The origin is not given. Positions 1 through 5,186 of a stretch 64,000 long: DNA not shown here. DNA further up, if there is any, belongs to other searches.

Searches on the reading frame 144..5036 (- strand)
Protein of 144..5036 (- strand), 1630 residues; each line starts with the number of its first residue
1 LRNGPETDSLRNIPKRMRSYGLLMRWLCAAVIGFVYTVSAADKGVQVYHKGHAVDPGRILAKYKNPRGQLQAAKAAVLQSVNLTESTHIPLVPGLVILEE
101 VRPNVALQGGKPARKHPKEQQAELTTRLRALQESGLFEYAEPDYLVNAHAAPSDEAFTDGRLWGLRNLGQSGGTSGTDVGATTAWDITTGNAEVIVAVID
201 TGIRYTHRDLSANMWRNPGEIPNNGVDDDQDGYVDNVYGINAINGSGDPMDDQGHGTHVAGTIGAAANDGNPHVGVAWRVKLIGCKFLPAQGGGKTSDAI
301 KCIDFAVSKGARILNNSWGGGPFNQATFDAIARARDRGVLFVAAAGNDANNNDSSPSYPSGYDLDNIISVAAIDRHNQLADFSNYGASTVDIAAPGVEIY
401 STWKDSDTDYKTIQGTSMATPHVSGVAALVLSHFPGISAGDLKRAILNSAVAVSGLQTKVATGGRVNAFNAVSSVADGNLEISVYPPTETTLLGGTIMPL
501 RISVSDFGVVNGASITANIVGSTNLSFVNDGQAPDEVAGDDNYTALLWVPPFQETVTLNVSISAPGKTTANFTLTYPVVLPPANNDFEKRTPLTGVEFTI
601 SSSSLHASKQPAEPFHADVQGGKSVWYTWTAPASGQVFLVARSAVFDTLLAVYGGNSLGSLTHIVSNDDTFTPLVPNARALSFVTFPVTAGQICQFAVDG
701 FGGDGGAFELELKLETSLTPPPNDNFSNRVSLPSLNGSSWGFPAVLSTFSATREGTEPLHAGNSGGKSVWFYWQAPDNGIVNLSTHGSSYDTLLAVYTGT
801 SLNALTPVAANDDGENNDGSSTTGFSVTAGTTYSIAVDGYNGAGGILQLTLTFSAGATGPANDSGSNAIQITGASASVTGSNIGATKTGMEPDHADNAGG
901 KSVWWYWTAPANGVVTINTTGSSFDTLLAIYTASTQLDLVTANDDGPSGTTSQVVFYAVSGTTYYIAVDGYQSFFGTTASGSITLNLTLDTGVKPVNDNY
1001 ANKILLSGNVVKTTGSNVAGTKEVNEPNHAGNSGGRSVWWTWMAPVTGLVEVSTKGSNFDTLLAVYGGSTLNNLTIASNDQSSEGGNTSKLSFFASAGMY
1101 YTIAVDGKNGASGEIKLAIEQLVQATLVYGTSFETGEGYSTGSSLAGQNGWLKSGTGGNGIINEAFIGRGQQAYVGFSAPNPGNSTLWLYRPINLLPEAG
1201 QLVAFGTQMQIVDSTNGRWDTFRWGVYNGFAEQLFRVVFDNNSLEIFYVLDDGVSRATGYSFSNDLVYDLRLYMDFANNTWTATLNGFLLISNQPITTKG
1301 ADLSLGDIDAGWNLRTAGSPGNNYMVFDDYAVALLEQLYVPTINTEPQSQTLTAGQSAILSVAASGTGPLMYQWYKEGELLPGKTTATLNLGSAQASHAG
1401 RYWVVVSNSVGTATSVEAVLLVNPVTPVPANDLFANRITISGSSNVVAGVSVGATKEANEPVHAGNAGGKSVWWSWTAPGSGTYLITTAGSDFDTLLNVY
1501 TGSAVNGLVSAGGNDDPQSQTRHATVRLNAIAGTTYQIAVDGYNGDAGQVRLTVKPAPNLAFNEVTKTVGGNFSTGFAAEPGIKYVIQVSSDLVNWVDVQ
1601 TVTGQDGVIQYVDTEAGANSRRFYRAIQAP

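Call 10: search_protein_families(library=pfam, proteins=[window:144-5036:-], max_evalue=0.001)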
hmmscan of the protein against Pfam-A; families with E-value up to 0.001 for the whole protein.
window:144-5036:- (1630 aa): 6 families
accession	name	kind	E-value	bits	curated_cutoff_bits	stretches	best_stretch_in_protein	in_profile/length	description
PF00082.27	Peptidase_S8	-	6.3e-62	209.9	21.8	1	193-458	3-274/288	Subtilase family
PF04151.21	PPC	-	1.3e-10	42.5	25.9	1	903-970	3-70/70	Bacterial pre-peptidase C-terminal domain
PF13927.12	Ig_3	-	7.9e-10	39.5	30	1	1341-1408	2-78/78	Immunoglobulin domain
PF07679.22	I-set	-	3.8e-07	30.5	23.7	1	1341-1415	1-84/90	Immunoglobulin I-set domain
PF23759.1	GBD_T9SS_assoc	-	3.5e-05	24.5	27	0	862-966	2-100/116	Galactose binding domain-like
PF13895.12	Ig_2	-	0.00024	21.7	27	1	1342-1411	3-68/79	Immunoglobulin domain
